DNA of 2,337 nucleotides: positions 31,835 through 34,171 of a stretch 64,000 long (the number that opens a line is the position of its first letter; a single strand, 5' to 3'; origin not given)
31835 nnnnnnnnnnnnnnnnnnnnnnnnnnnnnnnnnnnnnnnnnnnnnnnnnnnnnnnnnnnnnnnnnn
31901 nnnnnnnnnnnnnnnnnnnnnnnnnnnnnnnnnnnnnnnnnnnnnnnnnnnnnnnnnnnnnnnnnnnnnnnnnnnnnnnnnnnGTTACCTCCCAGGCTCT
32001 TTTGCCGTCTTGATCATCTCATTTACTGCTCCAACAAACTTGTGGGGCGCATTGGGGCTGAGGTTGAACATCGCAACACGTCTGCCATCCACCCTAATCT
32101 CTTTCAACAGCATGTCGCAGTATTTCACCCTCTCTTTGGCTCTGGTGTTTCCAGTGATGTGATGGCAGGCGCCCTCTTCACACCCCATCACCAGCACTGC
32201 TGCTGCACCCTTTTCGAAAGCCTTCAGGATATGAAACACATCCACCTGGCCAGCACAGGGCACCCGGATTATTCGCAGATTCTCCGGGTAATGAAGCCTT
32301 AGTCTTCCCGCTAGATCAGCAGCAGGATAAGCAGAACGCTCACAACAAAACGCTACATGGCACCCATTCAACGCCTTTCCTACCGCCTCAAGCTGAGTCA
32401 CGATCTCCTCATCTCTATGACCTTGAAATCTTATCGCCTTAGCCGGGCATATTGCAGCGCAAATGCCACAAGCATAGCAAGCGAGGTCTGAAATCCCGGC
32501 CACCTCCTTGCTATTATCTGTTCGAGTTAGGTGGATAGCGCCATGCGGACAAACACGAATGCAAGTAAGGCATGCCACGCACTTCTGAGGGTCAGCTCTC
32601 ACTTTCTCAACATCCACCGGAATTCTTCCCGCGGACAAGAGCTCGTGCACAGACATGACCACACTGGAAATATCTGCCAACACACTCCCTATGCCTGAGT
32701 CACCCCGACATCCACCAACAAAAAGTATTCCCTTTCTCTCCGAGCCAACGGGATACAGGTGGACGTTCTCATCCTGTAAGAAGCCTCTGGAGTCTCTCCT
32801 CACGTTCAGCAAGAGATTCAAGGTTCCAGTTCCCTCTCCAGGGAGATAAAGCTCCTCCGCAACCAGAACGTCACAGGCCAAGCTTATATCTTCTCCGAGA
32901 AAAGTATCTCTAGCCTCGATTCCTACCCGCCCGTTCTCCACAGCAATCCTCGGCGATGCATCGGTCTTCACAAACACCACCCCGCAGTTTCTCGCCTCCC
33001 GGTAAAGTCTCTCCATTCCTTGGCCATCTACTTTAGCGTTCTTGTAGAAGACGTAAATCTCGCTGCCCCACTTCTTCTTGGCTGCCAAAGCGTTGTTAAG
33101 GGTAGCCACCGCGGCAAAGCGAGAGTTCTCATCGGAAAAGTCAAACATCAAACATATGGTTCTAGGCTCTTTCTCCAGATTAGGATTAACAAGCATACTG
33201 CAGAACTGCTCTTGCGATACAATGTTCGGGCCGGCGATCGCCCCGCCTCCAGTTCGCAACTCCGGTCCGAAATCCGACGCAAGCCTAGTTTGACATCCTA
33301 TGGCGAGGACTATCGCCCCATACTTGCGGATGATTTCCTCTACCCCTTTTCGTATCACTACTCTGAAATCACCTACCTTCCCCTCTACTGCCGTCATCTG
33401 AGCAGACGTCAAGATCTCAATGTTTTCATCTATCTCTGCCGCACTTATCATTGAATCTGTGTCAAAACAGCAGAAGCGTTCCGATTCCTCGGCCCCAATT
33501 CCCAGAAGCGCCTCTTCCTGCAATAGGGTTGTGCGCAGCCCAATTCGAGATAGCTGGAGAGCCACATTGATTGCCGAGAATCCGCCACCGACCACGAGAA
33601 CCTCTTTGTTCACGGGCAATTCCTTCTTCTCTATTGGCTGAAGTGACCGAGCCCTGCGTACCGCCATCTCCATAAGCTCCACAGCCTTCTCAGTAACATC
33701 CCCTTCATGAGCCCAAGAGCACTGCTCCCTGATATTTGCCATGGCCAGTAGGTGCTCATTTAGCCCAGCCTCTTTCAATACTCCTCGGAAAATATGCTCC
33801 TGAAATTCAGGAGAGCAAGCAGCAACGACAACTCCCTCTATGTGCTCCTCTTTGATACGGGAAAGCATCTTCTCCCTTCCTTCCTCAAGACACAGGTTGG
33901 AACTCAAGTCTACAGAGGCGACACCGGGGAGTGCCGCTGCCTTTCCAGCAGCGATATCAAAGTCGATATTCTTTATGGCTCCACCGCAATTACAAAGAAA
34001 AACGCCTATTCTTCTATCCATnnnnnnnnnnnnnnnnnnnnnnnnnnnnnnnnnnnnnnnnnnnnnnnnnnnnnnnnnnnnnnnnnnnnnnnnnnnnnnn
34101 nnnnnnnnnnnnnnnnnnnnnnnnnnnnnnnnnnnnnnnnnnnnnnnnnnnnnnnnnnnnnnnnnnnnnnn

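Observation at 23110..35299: Two parallel Hdr-like modules related by gene fission/fusion, linked to MetFV and lacking HdrB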

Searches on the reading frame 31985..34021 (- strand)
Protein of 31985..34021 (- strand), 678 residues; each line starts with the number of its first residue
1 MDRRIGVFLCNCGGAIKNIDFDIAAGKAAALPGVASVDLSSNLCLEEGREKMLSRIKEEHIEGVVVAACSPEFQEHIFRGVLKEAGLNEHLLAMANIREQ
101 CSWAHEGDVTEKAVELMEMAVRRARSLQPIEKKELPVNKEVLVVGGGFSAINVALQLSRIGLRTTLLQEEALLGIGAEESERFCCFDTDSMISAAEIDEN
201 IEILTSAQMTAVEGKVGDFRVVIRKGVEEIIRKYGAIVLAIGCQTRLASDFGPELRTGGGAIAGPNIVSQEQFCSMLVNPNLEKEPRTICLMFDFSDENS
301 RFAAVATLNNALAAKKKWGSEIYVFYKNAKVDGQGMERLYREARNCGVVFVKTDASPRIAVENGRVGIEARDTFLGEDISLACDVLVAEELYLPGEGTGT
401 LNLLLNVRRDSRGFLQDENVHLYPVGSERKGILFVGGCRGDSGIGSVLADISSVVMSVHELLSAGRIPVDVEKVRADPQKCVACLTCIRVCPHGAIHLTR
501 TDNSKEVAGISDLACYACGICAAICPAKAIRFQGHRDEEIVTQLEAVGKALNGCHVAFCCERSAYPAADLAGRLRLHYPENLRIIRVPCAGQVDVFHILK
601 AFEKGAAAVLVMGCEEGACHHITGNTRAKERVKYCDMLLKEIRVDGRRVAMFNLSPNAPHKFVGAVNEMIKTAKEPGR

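Call 3: search_protein_families(library=pfam, proteins=[window:31985-34021:-], max_evalue=0.01)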
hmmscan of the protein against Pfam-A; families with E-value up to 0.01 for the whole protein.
window:31985-34021:- (678 aa): 16 families
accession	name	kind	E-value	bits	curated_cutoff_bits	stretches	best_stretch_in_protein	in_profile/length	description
PF02662.21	FlpD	-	1.3e-41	141.9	22.3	1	556-674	2-120/123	Methyl-viologen-reducing hydrogenase, delta subunit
PF00037.32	Fer4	-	2.7e-09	36.9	21.1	1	477-496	4-23/24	4Fe-4S binding domain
PF12838.12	Fer4_7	-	5.6e-09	36.8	27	2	480-529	1-52/52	4Fe-4S dicluster domain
PF07992.20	Pyr_redox_2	-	1.2e-07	31.9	26.1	1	122-246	128-240/291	Pyridine nucleotide-disulphide oxidoreductase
PF14697.11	Fer4_21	-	3.3e-07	30.8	35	1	477-531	4-58/59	4Fe-4S dicluster domain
PF12837.12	Fer4_6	-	5.3e-07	29.7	25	1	474-496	2-24/24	4Fe-4S binding domain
PF13187.11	Fer4_9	-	8.8e-07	29.3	27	1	480-530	1-52/52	4Fe-4S dicluster domain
PF13484.11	Fer4_16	-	9.3e-07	30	30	1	480-504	1-27/66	4Fe-4S double cluster binding domain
PF13237.11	Fer4_10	-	2.7e-06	27.7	25.5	1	473-526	1-53/53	4Fe-4S dicluster domain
PF25160.1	LdpA_Fe-S-bd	-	4.9e-06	26.7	27.6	1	486-533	8-46/49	LdpA Fe-S cluster-binding domain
PF13738.12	Pyr_redox_3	-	6.7e-06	26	30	1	137-246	163-270/305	Pyridine nucleotide-disulphide oxidoreductase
PF00070.33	Pyr_redox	-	2.9e-05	24.9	22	1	141-217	2-71/82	Pyridine nucleotide-disulphide oxidoreductase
PF12797.12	Fer4_2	-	0.00034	20.9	24.5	0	473-492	2-21/22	4Fe-4S binding domain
PF01266.30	DAO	-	0.00096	19.2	27.9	0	141-177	2-38/353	FAD dependent oxidoreductase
PF13183.11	Fer4_8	-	0.0019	19.1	27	0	474-494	47-67/68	4Fe-4S dicluster domain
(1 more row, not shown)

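Call 36: search_protein_families(library=ncbifam, proteins=[window:31985-34021:-], max_evalue=0.00001)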
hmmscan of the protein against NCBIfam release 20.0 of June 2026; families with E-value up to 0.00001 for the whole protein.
window:31985-34021:- (678 aa): 28 families (the best 25 are shown)
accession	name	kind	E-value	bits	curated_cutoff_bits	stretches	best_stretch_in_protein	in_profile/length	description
NF040770.1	hetero_SS_HdrA2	exception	5.6e-124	414.9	1100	2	300-675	397-770/777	CoB-CoM heterodisulfide reductase HdrA2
NF041778.1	hetero_SS_HdrA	equivalog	2.3e-72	244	1400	2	300-612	408-713/771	ferredoxin:CoB-CoM heterodisulfide reductase subunit HdrA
NF041891.1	hdrA_Methbact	equivalog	3.3e-69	233.9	1300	2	4-228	2-233/762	ferredoxin:CoB-CoM heterodisulfide reductase subunit HdrA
NF045873.1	F420_non_VhuD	exception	1.2e-37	129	215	1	556-675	5-124/132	F420-non-reducing hydrogenase iron-sulfur subunit VhuD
NF042909.1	FMH_DH_FwdF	exception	1.2e-09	37.7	375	1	467-562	87-188/336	tungsten-dependent formylmethanofuran dehydrogenase subunit FwdF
TIGR02700.1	flavo_MJ0208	hypoth_equivalog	1.8e-09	37.2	251.35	1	476-535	145-198/234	dihydromethanopterin reductase (acceptor)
TIGR02179.1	PorD_KorD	subfamily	1.3e-08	34.8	60.05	1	477-532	23-74/78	2-oxoacid:acceptor oxidoreductase, delta subunit, pyruvate/2-ketoisovalerate family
NF040684.1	PorD_Arch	equivalog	4.4e-08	33.1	120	1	477-532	30-81/85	pyruvate synthase subunit PorD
NF040864.1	HgcB_ferredoxin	equivalog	4.8e-08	32.7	99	1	471-533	6-64/93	mercury methylation ferredoxin HgcB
NF043039.1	HgcAB_like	equivalog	9.2e-08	32.1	285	1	472-531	293-350/350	HgcAB-like fusion protein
NF038196.1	ferrodoxin_EFR1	subfamily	1.1e-07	32.2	75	0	473-503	207-236/242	EFR1 family ferrodoxin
NF009410.0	PRK12771.1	subfamily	1.1e-07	30.9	516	0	123-245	124-235/566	NAD(P)-binding protein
NF004541.0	PRK05888.2-2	equivalog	1.2e-07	31.7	217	1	479-531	61-112/168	NADH-quinone oxidoreductase subunit NuoI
TIGR01971.1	NuoI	subfamily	1.2e-07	31.4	113.05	1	478-532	41-100/121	NADH-quinone oxidoreductase, chain I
NF007202.0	PRK09623.1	equivalog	1.7e-07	31.5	166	1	477-532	49-100/105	3-methyl-2-oxobutanoate dehydrogenase subunit delta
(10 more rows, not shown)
